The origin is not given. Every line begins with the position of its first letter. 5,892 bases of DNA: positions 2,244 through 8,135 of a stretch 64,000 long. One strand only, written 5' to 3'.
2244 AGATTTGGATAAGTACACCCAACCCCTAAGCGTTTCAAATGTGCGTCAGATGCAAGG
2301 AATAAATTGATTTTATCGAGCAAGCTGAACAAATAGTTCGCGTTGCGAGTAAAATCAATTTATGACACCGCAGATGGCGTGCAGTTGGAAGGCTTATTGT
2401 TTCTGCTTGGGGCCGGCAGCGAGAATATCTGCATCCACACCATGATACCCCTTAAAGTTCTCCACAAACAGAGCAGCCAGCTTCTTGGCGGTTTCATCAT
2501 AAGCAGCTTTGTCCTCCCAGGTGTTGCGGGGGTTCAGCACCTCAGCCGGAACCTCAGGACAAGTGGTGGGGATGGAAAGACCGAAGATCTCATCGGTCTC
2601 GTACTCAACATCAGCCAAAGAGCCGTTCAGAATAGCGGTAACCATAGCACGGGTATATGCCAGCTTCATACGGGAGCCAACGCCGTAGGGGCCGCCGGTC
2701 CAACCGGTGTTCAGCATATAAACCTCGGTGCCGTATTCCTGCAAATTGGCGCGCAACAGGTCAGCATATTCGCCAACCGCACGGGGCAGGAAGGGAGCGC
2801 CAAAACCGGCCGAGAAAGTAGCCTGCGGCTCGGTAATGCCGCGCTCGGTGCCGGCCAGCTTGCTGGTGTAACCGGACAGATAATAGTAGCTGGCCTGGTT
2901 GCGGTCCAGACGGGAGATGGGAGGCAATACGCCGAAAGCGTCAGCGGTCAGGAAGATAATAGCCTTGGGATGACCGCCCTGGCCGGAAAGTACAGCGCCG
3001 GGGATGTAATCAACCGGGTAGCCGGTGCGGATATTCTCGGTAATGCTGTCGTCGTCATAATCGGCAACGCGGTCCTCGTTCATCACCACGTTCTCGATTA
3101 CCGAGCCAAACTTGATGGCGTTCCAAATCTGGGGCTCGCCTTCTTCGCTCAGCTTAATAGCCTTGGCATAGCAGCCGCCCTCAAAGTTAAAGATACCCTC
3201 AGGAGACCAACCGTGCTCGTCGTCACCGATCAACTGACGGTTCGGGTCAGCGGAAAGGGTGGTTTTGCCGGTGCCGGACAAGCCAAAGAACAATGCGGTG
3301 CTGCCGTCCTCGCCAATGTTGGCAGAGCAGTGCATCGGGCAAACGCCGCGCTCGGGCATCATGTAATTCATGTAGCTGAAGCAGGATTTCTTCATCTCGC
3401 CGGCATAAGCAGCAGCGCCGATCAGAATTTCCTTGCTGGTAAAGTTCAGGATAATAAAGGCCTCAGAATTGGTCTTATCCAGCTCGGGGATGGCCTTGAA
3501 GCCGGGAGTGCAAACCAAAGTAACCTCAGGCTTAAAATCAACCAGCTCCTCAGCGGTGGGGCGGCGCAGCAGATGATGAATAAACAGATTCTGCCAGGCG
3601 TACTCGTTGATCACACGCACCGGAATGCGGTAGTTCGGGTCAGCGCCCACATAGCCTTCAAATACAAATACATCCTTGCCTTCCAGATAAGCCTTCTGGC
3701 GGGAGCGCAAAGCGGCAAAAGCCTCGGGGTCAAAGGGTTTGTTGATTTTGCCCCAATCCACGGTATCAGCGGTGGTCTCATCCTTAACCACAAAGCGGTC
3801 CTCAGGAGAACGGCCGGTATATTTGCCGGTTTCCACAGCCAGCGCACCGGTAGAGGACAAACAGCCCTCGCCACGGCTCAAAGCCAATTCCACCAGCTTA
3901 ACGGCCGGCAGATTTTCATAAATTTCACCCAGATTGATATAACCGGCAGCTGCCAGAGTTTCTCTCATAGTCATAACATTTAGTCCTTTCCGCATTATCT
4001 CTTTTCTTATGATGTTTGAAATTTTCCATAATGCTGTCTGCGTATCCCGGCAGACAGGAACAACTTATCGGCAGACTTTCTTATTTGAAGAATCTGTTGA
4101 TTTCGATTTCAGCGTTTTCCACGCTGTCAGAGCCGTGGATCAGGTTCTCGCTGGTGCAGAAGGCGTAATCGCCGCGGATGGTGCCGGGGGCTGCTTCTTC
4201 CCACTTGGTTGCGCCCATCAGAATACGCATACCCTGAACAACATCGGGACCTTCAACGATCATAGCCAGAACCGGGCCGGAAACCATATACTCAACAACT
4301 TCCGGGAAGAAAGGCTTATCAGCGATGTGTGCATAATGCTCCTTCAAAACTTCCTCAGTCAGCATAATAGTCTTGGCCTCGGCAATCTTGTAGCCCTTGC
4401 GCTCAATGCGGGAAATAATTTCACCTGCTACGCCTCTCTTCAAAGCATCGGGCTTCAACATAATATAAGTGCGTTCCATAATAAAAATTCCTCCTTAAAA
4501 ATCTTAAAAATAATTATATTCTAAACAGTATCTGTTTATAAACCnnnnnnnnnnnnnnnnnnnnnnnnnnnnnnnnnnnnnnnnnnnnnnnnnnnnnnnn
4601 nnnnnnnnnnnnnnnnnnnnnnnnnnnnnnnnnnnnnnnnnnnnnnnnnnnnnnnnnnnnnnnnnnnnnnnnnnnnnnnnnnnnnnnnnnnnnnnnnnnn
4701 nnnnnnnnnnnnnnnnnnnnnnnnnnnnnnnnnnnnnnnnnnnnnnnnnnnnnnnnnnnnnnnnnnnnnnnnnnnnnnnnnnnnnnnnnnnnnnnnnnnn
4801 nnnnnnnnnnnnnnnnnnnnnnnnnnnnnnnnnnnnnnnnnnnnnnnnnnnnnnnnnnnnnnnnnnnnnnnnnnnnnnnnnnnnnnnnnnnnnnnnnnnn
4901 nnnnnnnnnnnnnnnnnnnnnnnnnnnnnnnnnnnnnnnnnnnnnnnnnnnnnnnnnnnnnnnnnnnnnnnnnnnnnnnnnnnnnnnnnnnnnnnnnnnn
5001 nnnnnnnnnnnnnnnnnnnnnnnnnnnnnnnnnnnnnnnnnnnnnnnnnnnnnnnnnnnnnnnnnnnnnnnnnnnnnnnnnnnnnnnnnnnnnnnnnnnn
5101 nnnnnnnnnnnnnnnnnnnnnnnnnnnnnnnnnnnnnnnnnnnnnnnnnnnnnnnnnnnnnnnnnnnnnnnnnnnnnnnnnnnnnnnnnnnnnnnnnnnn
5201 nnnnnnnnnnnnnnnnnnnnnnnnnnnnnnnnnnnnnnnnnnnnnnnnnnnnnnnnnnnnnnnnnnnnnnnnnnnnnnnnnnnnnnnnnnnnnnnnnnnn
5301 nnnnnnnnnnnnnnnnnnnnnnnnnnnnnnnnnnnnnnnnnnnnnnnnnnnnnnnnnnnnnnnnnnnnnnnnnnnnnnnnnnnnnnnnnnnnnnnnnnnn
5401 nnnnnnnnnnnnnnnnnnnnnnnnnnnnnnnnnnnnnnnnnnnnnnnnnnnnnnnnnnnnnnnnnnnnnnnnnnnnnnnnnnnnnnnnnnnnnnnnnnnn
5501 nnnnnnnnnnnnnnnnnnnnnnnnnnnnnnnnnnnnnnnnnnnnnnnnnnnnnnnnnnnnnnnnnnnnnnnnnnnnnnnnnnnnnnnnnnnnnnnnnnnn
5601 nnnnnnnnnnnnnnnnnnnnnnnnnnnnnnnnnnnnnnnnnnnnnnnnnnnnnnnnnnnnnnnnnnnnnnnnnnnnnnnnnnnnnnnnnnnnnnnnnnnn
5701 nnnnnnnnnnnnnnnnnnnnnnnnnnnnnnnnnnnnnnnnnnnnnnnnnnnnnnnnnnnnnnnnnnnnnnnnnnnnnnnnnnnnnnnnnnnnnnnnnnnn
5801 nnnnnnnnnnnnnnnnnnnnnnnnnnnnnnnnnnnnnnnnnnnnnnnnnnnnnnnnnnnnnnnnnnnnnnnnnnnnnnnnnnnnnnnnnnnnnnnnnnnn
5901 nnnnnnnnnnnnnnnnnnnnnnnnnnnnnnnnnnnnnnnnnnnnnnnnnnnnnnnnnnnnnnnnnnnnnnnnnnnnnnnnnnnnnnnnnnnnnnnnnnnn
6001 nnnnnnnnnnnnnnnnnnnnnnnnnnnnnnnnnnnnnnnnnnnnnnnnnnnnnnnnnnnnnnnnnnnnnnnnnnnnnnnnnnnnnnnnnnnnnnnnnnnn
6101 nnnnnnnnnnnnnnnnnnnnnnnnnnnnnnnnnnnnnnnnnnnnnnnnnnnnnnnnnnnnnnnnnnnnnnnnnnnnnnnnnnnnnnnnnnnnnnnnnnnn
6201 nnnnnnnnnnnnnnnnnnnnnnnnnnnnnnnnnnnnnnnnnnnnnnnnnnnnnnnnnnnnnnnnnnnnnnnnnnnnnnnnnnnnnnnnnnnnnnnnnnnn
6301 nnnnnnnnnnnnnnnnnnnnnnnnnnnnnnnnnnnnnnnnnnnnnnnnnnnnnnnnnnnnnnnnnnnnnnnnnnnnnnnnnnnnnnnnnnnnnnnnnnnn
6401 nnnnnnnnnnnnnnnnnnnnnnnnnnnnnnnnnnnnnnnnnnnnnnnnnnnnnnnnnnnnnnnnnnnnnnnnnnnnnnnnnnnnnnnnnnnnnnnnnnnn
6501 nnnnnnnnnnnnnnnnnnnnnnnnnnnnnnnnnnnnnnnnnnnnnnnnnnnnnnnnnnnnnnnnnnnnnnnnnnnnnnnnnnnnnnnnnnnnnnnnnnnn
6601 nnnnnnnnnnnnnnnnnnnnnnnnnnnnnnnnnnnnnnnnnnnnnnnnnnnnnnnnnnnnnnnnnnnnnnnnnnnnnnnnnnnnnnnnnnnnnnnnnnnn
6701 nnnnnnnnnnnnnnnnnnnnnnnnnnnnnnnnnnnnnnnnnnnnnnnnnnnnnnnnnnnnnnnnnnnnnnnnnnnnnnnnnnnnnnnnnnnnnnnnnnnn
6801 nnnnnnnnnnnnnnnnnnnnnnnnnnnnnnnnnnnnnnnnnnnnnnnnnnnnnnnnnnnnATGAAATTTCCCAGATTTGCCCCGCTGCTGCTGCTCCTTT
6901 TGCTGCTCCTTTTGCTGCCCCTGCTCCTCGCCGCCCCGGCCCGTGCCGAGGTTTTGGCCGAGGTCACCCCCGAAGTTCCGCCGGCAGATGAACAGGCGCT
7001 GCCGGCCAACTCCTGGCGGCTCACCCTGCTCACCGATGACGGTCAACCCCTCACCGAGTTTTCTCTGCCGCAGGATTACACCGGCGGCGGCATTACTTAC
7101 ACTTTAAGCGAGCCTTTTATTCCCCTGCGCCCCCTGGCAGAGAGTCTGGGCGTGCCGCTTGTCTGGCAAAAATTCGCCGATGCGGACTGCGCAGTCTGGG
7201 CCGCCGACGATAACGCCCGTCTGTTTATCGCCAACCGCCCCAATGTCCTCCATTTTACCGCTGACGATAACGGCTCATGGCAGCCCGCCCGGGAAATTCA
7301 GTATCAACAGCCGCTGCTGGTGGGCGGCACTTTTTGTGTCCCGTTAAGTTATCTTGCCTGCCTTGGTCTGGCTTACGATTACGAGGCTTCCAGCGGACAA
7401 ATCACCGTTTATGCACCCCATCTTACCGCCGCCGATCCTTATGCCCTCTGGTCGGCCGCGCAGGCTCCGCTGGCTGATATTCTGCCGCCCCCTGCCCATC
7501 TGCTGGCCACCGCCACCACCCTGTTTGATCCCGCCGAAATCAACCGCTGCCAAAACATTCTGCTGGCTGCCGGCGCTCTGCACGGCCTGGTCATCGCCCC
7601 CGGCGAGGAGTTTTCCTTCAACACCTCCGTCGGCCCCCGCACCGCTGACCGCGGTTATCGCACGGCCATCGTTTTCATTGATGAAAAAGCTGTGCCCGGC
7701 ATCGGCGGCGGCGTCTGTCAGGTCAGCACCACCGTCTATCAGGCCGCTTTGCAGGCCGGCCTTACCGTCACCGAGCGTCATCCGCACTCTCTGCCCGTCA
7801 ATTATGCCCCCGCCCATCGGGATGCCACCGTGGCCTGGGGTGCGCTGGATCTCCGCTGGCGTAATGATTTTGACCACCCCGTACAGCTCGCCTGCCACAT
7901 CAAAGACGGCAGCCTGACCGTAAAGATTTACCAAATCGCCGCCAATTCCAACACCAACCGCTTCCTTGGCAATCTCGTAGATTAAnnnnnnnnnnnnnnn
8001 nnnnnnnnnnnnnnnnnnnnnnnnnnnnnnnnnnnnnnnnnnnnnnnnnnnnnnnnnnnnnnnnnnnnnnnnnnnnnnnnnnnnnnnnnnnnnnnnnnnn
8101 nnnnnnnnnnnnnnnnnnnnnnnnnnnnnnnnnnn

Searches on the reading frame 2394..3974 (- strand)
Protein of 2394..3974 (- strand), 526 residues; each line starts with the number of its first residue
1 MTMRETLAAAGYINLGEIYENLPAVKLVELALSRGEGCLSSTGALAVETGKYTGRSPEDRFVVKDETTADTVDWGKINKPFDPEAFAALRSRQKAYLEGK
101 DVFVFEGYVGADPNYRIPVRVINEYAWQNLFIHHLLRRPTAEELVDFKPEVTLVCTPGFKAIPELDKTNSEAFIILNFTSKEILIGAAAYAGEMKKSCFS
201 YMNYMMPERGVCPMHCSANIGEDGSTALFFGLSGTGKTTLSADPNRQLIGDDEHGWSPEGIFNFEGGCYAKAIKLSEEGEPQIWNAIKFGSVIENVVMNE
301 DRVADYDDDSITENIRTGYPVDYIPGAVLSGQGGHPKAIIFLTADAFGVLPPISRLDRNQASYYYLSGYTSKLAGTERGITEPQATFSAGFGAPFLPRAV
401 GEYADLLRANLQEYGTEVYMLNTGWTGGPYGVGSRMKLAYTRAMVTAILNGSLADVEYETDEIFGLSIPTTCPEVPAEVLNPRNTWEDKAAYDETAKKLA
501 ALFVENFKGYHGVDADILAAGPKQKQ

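Call 81: find_encoding_contigs(protein=window:2397-3974:-, flank=10000, max_places=1)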
Protein window:2397-3974:- (526 aa): no gene with exactly this product is on record in the collection.

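Call 84: find_encoding_contigs(protein=window:2394-3974:-, flank=10000, max_places=1)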
Protein window:2394-3974:- (526 aa): no gene with exactly this product is on record in the collection.

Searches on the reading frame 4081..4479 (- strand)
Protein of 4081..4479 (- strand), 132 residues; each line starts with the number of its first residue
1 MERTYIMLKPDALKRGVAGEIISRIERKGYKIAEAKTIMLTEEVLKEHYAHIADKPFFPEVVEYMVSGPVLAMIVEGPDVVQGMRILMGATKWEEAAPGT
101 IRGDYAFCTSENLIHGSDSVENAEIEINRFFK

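Call 85: find_encoding_contigs(protein=window:4081-4479:-, flank=10000, max_places=2)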
Protein window:4081-4479:- (132 aa): 23 contigs read that carry it; 2 places shown.
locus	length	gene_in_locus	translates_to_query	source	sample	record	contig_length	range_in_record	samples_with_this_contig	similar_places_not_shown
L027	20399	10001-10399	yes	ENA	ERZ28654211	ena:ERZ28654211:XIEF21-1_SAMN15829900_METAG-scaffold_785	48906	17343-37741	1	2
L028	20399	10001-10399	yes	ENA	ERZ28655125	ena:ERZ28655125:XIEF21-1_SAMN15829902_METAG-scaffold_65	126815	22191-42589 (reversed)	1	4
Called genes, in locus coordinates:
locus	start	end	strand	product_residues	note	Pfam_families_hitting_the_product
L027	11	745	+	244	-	PF00106:adh_short, PF08659:KR, PF13561:adh_short_C2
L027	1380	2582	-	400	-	PF00155:Aminotran_1_2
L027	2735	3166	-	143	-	PF00534:Glycos_transf_1 (weak), PF13692:Glyco_trans_1_4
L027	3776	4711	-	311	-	PF01116:F_bP_aldolase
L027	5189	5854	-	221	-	PF13560:HTH_31, PF01381:HTH_3, PF12844:HTH_19, PF13443:HTH_26, PF00717:Peptidase_S24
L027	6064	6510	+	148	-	PF05263:DUF722 (weak), PF00165:HTH_AraC (weak)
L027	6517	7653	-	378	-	PF04294:VanW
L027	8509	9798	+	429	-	PF00709:Adenylsucc_synt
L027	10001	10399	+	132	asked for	PF00334:NDK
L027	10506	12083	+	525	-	PF01293:PEPCK_ATP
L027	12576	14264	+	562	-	PF00795:CN_hydrolase, PF02540:NAD_synthase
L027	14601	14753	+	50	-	-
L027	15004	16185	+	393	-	PF00390:malic, PF03949:Malic_M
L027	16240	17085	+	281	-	PF05681:Fumerase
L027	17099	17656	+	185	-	PF05683:Fumerase_C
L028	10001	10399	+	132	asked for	PF00334:NDK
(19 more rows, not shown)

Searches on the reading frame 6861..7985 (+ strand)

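Call 64: search_protein_families(library=ncbifam, proteins=[window:6861-7985:+], max_evalue=0.001)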
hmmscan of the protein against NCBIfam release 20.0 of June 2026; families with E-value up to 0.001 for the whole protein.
window:6861-7985:+ (374 aa): 3 families
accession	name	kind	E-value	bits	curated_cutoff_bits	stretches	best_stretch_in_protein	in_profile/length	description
NF033128.2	vanW-gen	equivalog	5.3e-24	85.3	365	1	227-358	68-204/271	glycopeptide resistance accessory protein VanW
NF033123.1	vanW-G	exception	2.1e-16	60.5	600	1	225-356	66-202/273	glycopeptide resistance accessory protein VanW-G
NF033122.1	vanW-B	exception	1.7e-14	53.8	610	1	227-353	69-200/275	glycopeptide resistance accessory protein VanW-B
